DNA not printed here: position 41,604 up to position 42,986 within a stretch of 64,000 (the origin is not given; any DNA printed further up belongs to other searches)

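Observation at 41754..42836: EVE (PUA-like) modified-base reader fused to a nuclease-like C-terminal domain: candidate type IV modification-dependent restriction enzyme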

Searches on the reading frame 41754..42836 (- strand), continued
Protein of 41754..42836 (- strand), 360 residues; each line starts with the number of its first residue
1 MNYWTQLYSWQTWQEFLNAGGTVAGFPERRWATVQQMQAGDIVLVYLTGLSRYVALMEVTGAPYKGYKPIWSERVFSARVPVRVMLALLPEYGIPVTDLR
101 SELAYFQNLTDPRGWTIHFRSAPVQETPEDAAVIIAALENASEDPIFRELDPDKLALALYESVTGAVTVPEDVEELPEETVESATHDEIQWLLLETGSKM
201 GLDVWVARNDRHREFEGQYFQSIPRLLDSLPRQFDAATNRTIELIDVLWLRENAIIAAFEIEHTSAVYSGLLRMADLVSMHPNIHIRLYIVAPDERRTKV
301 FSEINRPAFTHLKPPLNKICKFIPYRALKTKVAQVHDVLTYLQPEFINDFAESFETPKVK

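Call 48: search_protein_families(library=pfam, alignment_id=A2, max_evalue=0.00001)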
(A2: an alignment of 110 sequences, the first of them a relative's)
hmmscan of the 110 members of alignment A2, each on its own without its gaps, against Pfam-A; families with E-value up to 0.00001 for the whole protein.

A. member 1, L004:5873-7903:- (676 aa): 5 families
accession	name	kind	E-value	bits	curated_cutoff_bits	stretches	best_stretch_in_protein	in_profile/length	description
PF02754.22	CCG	-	2.1e-31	108.3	20.6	2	560-647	1-84/85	Cysteine-rich domain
PF13237.11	Fer4_10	-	2.5e-11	43.7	25.5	1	290-367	5-53/53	4Fe-4S dicluster domain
PF13183.11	Fer4_8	-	3.8e-10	40.6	27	1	293-369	4-67/68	4Fe-4S dicluster domain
PF13187.11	Fer4_9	-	6.9e-08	32.8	27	1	293-369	1-50/52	4Fe-4S dicluster domain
PF12838.12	Fer4_7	-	2.5e-07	31.5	27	1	294-369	2-51/52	4Fe-4S dicluster domain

B. families by the number of members that match (of 110 scanned): 126 families (the first 25 are shown)
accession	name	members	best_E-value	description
PF01555.25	N6_N4_Mtase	4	1.1e-70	DNA methylase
PF00986.26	DNA_gyraseB_C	3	1e-29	DNA gyrase B subunit, carboxyl terminus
PF01751.28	Toprim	3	2e-19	Toprim domain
PF00326.27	Peptidase_S9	2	1.7e-61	Prolyl oligopeptidase family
PF00204.31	DNA_gyraseB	2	6.8e-59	DNA gyrase B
PF07676.18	PD40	2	1.8e-34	WD40-like Beta Propeller Repeat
PF00561.26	Abhydrolase_1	2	1.4e-21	alpha/beta hydrolase fold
PF02518.31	HATPase_c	2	6.1e-17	Histidine kinase-, DNA gyrase B-, and HSP90-like ATPase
PF00930.27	DPPIV_N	2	1.3e-15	Dipeptidyl peptidase IV (DPP IV) N-terminal region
PF13237.11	Fer4_10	2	2.5e-11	4Fe-4S dicluster domain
PF13187.11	Fer4_9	2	6.9e-08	4Fe-4S dicluster domain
PF12838.12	Fer4_7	2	2.5e-07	4Fe-4S dicluster domain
PF24885.1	TPR_NPHP3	2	5e-06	Nephrocystin-3 TPR domain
PF02867.20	Ribonuc_red_lgC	1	1.2e-136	Ribonucleotide reductase, barrel domain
PF00202.27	Aminotran_3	1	9.8e-131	Aminotransferase class-III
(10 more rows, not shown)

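Call 54: search_protein_families(library=pfam, proteins=[L021:4913-7966:+, L036:3781-4698:+, L036:4668-5558:+, L016:9106-10182:+, L016:7190-7963:+, L027:4877-5893:+, L070:9395-10255:+], max_evalue=0.001)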
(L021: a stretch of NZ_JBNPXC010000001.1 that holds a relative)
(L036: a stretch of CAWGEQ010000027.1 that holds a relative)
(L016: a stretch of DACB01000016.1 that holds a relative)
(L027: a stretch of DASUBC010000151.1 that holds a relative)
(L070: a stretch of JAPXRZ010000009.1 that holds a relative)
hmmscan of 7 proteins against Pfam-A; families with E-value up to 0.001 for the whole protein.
L021:4913-7966:+ (1017 aa): 7 families
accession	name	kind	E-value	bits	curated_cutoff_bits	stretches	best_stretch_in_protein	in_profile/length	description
PF07669.17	Eco57I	-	1.1e-48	166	25.3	1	459-651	1-171/171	Eco57I restriction-modification methylase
PF02384.22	N6_Mtase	-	3.3e-21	76.4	20.4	2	330-489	4-108/311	N-6 DNA Methylase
PF20473.4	MmeI_Mtase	-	2e-16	60.4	27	1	392-606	16-187/259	MmeI, DNA-methyltransferase domain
PF12950.13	TaqI_C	-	8.1e-11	42.7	26.5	1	820-942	20-118/118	TaqI-like C-terminal specificity domain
PF04313.20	HSDR_N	-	1.2e-09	38.8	25.1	1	27-139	2-197/198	Type I restriction enzyme R protein N terminus (HSDR_N)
PF01170.24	UPF0020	-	3.1e-06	27.4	22.3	0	396-476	29-94/197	RMKL-like, methyltransferase domain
PF13588.12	HSDR_N_2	-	0.00092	19.7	25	0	29-141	2-103/110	Type I restriction enzyme R protein N terminus (HSDR_N)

L036:3781-4698:+ (305 aa): 1 family
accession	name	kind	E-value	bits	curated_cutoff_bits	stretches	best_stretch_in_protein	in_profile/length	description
PF01555.25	N6_N4_Mtase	-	6.3e-19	69.2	26.7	1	61-224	1-143/221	DNA methylase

L036:4668-5558:+ (296 aa): 1 family
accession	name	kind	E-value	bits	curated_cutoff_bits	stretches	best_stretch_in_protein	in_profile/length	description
PF01555.25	N6_N4_Mtase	-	2.9e-13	50.7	26.7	1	77-147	159-219/221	DNA methylase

L016:9106-10182:+ (358 aa): 1 family
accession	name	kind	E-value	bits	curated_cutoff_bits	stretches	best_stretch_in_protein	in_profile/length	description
PF18735.6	HEPN_RiboL-PSP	-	0.00023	21.6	28.4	1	170-352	10-187/191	RiboL-PSP-HEPN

L016:7190-7963:+ (257 aa): 0 families

L027:4877-5893:+ (338 aa): 2 families
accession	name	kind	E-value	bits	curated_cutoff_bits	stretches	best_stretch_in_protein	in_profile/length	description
PF01555.25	N6_N4_Mtase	-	1.9e-15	57.9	26.7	1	77-141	154-218/221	DNA methylase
PF01170.24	UPF0020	-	0.00058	20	22.3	0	168-197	114-142/197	RMKL-like, methyltransferase domain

L070:9395-10255:+ (286 aa): 3 families
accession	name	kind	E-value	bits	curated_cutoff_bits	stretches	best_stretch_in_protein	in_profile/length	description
PF01555.25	N6_N4_Mtase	-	1.1e-52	179.7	26.7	1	30-271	2-220/221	DNA methylase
PF13847.12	Methyltransf_31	-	7.5e-05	22.9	27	0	231-274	2-48/145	Methyltransferase domain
PF01170.24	UPF0020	-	0.00023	21.3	22.3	1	227-250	23-46/197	RMKL-like, methyltransferase domain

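Call 55: find_encoding_contigs(protein=P0005, flank=5000, max_places=2)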
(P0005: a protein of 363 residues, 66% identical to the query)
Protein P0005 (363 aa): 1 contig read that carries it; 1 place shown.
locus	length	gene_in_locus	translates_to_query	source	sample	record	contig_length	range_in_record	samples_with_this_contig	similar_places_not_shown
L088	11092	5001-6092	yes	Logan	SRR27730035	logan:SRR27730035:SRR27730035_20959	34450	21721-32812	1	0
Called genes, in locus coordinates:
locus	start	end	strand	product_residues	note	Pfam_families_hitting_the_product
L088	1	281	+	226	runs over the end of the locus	PF08241:Methyltransf_11 (weak)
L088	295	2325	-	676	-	PF12838:Fer4_7 (faint), PF13534:Fer4_17 (faint), PF00037:Fer4 (faint), PF13183:Fer4_8, PF13187:Fer4_9, PF13237:Fer4_10, PF02754:CCG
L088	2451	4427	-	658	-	PF00144:Beta-lactamase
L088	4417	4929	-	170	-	PF00293:NUDIX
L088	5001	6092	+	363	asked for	PF27126:NmeDI_C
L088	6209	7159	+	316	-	PF04773:FecR, PF08239:SH3_3 (weak)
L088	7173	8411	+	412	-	PF05226:CHASE2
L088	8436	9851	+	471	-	PF13492:GAF_3 (weak), PF00512:HisKA, PF02518:HATPase_c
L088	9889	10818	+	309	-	-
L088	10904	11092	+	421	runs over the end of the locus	PF13088:BNR_2 (faint), PF15892:BNR_4 (faint), PF24316:Tli3 (faint), PF21471:Reelin_subrepeat-B (faint), PF02012:BNR (faint)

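Call 56: find_encoding_contigs(protein=P0020, flank=5000, max_places=2)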
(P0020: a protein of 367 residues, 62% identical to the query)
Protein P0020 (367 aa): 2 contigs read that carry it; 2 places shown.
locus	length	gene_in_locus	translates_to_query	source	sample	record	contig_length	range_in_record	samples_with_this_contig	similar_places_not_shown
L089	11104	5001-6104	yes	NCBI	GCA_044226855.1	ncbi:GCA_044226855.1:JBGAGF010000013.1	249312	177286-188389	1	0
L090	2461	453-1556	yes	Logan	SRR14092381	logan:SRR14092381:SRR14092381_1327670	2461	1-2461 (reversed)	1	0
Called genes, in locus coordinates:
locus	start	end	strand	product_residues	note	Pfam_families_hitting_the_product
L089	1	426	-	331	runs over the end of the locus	PF09678:Caa3_CtaG (weak), PF09990:DUF2231, PF00355:Rieske, PF13806:Rieske_2, PF22543:Rieske_4 (weak)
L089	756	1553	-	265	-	PF14023:Bestrophin-like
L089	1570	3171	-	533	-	PF00171:Aldedh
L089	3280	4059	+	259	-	PF00106:adh_short, PF08659:KR (weak), PF23441:SDR, PF13561:adh_short_C2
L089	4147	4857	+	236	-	PF00106:adh_short, PF01370:Epimerase, PF08659:KR, PF13460:NAD_binding_10 (weak), PF13561:adh_short_C2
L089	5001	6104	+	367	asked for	PF27126:NmeDI_C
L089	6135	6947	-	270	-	PF06182:ABC2_membrane_6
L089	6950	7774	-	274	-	PF06182:ABC2_membrane_6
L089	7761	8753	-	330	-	PF00005:ABC_tran, PF13304:AAA_21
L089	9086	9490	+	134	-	PF24716:WapI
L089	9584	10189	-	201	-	-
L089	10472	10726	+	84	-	-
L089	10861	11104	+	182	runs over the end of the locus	PF01202:SKI (faint)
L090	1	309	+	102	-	?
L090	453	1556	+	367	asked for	PF27126:NmeDI_C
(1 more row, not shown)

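Call 57: find_encoding_contigs(protein=P0014, flank=5000, max_places=2)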
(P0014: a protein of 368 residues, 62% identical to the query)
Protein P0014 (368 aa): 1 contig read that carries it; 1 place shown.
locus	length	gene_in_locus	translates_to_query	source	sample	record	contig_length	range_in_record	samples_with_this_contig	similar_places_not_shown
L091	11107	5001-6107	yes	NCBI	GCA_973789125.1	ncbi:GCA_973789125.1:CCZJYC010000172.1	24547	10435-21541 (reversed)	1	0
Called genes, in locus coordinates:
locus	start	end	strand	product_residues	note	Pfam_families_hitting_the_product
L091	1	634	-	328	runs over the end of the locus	PF01370:Epimerase, PF02719:Polysacc_synt_2, PF04321:RmlD_sub_bind, PF01073:3Beta_HSD, PF07993:NAD_binding_4 (faint), PF13460:NAD_binding_10 (weak), PF16363:GDP_Man_Dehyd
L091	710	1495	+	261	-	PF00106:adh_short, PF08659:KR, PF13561:adh_short_C2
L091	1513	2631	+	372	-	PF01408:GFO_IDH_MocA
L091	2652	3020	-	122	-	-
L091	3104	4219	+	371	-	PF01408:GFO_IDH_MocA, PF02894:GFO_IDH_MocA_C, PF22725:GFO_IDH_MocA_C3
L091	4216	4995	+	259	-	PF00106:adh_short, PF08659:KR, PF23441:SDR (weak), PF13561:adh_short_C2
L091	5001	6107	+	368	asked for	PF27126:NmeDI_C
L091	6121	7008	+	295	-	PF01557:FAA_hydrolase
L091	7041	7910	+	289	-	PF01590:GAF, PF13185:GAF_2, PF13492:GAF_3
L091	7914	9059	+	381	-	PF08240:ADH_N, PF16912:Glu_dehyd_C, PF00107:ADH_zinc_N, PF13602:ADH_zinc_N_2 (faint)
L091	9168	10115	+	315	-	PF00296:Bac_luciferase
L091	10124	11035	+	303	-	PF00296:Bac_luciferase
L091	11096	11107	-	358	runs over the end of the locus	PF01817:CM_2, PF00793:DAHP_synth_1, PF03102:NeuB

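Call 63: fold_search(model_id=the predicted structure, library=pdb)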
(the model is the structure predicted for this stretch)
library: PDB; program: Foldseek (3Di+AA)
matches with E <= 10: 427; with E <= 0.001: 89
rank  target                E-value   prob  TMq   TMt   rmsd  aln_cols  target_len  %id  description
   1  2hd9                  5.9e-09  1.00  0.33  0.79   2.0       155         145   20  Crystal structure of PH1033 from Pyrococcus horikoshii OT3 (released 2006-12-20)
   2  1wmm                  5.9e-09  1.00  0.33  0.80   2.3       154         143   20  Crystal structure of PH1033 from Pyrococcus horikoshii Ot3 (released 2005-08-23)
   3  2p5d                  1.6e-08  1.00  0.32  0.76   2.7       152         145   20  Crystal structure of MJECL36 from Methanocaldococcus jannaschii DSM 2661 (released 2007-09-18)
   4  4rdn_B                3.6e-06  1.00  0.30  0.68   3.8       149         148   14  Structure of YTH-YTHDF2 in complex with m6A (released 2014-12-24)
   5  6fpx_A                4.3e-06  1.00  0.30  0.56   5.2       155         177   10  Structure of S. pombe Mmi1 in complex with 11-mer RNA (released 2018-05-09)
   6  7yx6_A                4.5e-06  1.00  0.29  0.65   4.2       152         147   14  Crystal structure of YTHDF2 with compound YLI_DF_027 (released 2022-02-23)
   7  7r5w_A                4.8e-06  1.00  0.30  0.67   4.0       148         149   14  Crystal structure of YTHDF2 with compound YLI_DF_029 (released 2022-03-16)
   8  7z4u_B                4.8e-06  1.00  0.29  0.64   4.3       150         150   14  Crystal structure of YTHDF2 with compound YLI_DF_028 (released 2022-03-16)
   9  6fpx_C                5.5e-06  1.00  0.31  0.59   4.8       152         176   10  Structure of S. pombe Mmi1 in complex with 11-mer RNA (released 2018-05-09)
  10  7z8w_A                5.5e-06  1.00  0.29  0.65   4.6       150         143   13  Crystal structure of YTHDF2 with compound YLI_DC1_018 (released 2022-03-30)
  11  9qem_A                7.0e-06  1.00  0.30  0.68   4.0       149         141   16  Crystal structure of YTHDF2 in complex with compound 3 (AI-DF2-11) (released 2025-07-09)
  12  4rdo_D                8.9e-06  1.00  0.30  0.69   3.8       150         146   15  Structure of YTH-YTHDF2 in the free state (released 2014-12-24)
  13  7a1v_A                1.1e-05  1.00  0.28  0.63   4.6       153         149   12  Crystal structure of YTHDF2 in complex with m1A (released 2021-08-25)
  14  7r5w_B                1.1e-05  1.00  0.29  0.62   4.6       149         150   13  Crystal structure of YTHDF2 with compound YLI_DF_029 (released 2022-03-16)
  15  9qem_B                1.2e-05  1.00  0.30  0.67   4.1       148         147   14  Crystal structure of YTHDF2 in complex with compound 3 (AI-DF2-11) (released 2025-07-09)
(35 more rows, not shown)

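Call 75: search_dna_similar(query=window:41754-42836:-, collection=phages, mode=protein, max_evalue=0.001, max_rows=15)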
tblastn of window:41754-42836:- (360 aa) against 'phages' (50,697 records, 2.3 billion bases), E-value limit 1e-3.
No match.
